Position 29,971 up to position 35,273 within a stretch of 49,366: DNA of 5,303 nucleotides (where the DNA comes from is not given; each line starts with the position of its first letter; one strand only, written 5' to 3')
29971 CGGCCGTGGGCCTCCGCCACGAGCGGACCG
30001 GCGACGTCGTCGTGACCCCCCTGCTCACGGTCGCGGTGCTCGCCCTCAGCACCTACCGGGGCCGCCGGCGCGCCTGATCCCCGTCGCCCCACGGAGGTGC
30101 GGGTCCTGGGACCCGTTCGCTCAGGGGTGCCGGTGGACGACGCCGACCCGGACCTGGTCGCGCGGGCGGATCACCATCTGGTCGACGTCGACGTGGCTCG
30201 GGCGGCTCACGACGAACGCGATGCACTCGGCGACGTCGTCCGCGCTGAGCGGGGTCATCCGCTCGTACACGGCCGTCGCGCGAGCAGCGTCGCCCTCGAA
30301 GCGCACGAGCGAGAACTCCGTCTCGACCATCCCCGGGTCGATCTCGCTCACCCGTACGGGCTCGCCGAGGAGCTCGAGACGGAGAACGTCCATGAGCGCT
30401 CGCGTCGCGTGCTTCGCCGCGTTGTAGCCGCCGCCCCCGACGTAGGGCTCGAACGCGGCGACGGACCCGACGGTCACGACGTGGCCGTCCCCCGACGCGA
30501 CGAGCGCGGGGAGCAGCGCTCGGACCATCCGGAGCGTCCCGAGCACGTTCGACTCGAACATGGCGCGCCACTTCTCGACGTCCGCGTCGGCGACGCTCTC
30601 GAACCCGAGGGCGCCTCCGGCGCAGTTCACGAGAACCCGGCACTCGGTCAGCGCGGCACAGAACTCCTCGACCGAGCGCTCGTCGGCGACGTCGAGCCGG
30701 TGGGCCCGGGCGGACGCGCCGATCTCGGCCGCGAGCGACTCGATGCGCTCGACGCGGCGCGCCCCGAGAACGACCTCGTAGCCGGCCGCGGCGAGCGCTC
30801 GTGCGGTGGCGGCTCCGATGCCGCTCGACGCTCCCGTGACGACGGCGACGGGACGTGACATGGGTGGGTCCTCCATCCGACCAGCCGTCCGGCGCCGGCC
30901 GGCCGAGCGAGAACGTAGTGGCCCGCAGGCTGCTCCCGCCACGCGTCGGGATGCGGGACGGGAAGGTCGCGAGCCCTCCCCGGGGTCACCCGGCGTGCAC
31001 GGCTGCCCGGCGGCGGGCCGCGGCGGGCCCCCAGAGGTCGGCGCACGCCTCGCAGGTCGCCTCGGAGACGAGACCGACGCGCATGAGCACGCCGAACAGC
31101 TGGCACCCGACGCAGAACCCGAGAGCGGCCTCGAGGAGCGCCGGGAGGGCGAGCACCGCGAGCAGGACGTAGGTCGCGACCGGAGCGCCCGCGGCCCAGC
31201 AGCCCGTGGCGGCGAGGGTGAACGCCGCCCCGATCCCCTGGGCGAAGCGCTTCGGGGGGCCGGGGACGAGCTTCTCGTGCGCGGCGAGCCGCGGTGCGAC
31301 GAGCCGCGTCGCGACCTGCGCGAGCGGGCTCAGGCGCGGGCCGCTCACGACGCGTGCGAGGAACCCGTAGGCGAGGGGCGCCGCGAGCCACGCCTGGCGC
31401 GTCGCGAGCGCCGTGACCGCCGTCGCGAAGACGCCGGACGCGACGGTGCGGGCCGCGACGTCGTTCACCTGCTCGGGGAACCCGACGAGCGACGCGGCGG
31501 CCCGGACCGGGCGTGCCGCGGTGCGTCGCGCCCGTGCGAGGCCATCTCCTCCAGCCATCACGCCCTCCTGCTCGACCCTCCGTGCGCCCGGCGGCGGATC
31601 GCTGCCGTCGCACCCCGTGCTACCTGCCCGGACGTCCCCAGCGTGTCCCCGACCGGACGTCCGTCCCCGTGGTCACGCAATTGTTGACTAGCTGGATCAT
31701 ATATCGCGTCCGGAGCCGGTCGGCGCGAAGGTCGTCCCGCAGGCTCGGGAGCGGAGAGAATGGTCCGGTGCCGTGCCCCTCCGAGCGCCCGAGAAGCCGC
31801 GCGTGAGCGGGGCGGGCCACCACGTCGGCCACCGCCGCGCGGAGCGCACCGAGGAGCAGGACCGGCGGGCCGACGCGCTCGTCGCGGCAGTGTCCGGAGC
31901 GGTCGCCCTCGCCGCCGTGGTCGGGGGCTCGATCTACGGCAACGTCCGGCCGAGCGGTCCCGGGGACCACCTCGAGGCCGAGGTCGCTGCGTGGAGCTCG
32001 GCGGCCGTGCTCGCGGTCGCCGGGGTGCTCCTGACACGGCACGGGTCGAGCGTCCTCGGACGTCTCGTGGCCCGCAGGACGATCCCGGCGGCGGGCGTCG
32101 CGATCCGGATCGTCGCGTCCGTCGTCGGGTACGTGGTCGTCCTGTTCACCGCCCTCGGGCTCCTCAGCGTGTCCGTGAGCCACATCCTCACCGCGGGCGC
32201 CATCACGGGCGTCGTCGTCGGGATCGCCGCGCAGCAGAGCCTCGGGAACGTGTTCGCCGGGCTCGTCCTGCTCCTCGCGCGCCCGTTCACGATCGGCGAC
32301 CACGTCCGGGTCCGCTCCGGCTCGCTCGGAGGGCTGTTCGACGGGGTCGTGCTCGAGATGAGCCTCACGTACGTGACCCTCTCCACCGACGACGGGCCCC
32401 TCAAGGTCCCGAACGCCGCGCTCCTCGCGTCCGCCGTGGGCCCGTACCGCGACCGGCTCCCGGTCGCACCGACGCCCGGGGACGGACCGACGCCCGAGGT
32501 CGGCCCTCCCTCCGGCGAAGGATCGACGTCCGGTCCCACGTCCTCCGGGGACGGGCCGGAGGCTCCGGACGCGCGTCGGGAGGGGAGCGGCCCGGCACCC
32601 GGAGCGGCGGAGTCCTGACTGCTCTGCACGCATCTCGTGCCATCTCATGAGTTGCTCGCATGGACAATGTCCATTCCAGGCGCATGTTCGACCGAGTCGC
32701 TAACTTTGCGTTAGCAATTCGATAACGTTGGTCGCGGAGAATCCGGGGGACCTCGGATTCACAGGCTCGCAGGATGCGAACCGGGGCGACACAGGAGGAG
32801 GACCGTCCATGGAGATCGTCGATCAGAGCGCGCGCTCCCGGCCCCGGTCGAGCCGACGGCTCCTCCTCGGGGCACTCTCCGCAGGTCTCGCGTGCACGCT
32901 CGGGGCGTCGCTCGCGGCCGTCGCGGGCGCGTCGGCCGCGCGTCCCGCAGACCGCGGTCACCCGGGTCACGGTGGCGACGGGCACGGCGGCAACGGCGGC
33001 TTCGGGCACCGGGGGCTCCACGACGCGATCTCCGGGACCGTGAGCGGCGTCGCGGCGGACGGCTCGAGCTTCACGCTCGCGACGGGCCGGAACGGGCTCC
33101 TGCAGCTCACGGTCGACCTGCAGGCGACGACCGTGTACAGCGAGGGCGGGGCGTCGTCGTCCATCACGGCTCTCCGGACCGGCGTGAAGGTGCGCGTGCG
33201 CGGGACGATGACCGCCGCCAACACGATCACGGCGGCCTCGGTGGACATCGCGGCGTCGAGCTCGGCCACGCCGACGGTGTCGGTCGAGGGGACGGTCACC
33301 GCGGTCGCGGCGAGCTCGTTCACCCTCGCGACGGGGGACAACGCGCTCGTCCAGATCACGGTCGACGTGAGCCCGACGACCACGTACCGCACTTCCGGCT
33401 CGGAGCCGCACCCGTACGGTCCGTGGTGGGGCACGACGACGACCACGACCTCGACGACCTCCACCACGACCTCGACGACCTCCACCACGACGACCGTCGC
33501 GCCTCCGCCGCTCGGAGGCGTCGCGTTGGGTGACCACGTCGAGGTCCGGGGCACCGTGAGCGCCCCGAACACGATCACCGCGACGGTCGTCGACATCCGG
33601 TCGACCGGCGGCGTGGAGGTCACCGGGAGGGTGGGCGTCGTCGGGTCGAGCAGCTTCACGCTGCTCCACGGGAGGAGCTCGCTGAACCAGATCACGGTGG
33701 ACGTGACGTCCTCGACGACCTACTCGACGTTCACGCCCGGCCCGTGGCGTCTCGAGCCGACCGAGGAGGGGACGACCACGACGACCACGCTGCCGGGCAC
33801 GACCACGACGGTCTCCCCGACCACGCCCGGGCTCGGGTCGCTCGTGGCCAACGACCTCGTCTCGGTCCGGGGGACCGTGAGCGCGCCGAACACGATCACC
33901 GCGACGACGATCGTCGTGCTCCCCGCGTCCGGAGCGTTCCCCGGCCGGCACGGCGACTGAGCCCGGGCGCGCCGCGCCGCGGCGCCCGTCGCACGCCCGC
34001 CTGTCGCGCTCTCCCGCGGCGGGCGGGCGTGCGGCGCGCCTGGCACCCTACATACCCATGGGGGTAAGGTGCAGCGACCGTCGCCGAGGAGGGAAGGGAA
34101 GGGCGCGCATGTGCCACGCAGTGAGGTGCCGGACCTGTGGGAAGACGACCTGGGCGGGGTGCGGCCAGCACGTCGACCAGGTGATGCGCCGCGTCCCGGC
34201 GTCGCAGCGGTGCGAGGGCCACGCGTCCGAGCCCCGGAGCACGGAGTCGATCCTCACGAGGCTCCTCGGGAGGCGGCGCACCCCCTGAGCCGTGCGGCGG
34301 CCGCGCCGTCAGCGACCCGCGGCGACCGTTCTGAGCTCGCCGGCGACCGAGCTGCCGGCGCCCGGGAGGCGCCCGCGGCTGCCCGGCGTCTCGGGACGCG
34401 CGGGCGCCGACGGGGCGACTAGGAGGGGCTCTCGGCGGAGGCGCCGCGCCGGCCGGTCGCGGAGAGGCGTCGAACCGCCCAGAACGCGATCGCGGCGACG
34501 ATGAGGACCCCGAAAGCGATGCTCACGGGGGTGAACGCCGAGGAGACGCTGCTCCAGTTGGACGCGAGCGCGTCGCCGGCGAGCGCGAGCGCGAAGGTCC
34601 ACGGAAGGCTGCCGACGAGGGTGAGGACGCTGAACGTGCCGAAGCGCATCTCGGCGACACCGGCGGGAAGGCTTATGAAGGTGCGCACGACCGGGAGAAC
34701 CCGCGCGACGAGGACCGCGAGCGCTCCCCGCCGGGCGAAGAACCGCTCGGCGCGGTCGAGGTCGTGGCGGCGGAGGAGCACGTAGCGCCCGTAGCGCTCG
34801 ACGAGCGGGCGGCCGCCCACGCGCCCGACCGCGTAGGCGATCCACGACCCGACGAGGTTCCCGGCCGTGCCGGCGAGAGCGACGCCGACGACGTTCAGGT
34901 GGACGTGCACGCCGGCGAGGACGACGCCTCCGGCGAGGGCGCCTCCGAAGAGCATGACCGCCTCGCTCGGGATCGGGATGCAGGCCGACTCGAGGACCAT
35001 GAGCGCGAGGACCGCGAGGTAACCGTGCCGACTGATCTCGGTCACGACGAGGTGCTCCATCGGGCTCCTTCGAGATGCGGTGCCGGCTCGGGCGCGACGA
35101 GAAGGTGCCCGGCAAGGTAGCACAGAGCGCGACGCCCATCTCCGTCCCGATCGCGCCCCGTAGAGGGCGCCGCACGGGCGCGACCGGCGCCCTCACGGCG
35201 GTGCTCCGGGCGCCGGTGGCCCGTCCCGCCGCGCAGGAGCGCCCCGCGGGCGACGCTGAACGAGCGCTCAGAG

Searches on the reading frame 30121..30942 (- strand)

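Call 9: search_protein_families(library=pfam, proteins=[window:30121-30942:-], max_evalue=0.001)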
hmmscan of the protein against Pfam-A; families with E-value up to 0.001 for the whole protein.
window:30121-30942:- (273 aa): 7 families
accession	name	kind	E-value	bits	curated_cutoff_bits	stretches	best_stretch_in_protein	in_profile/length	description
PF00106.31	adh_short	-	5.7e-44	150.4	26.6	1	32-211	2-187/195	short chain dehydrogenase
PF13561.12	adh_short_C2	-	1.5e-30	107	27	1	37-247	1-219/236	Enoyl-(Acyl carrier protein) reductase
PF01370.27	Epimerase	-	2.4e-11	44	20.9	1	34-165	2-120/240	NAD dependent epimerase/dehydratase family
PF08659.16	KR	-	3.8e-10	40.4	22.6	1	34-186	4-162/180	KR domain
PF03807.23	F420_oxidored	-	2e-06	28.7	21.6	0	42-88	10-59/94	NADP oxidoreductase coenzyme F420-dependent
PF13460.12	NAD_binding_10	-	3.8e-05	24.1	27.2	1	37-165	1-103/184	NAD(P)H-binding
PF16363.11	GDP_Man_Dehyd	-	0.00011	22.2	27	1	35-143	2-113/332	GDP-mannose 4,6 dehydratase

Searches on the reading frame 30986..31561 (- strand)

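Call 9: search_protein_families(library=pfam, proteins=[window:30986-31561:-], max_evalue=0.001)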
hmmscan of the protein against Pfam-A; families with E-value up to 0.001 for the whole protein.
window:30986-31561:- (191 aa): 1 family
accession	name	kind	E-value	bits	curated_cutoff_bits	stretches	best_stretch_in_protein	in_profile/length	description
PF14340.12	DUF4395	-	5.1e-36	124.3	24.5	1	32-161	1-130/130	Domain of unknown function (DUF4395)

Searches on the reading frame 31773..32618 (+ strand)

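Call 30: search_protein_families(library=pfam, proteins=[window:31773-32618:+], max_evalue=0.001)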
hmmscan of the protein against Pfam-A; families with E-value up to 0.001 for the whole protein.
window:31773-32618:+ (281 aa): 1 family
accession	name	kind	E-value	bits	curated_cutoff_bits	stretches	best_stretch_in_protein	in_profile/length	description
PF00924.24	MS_channel_2nd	-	9.9e-11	42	20.2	1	156-222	2-63/68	Mechanosensitive ion channel, beta-domain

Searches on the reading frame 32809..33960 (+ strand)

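Call 31: search_protein_families(library=pfam, proteins=[window:32809-33960:+], max_evalue=0.001)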
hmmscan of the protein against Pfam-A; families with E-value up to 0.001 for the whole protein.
window:32809-33960:+ (383 aa): 2 families
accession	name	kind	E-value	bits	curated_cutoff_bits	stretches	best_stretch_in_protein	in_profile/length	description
PF18914.6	DUF5666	-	4.1e-15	56.3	27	1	76-145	2-59/60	Domain of unknown function (DUF5666)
PF19135.5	DUF5818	-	0.0009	19.2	27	0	240-258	33-51/57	Protein of unknown function (DUF5818)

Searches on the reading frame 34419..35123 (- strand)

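Call 30: search_protein_families(library=pfam, proteins=[window:34419-35123:-], max_evalue=0.001)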
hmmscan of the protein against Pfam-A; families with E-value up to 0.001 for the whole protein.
window:34419-35123:- (234 aa): 1 family
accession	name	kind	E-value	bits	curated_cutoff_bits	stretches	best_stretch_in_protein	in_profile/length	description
PF09335.16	VTT_dom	-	3.3e-25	89.4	33.9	1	51-184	1-122/123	VTT domain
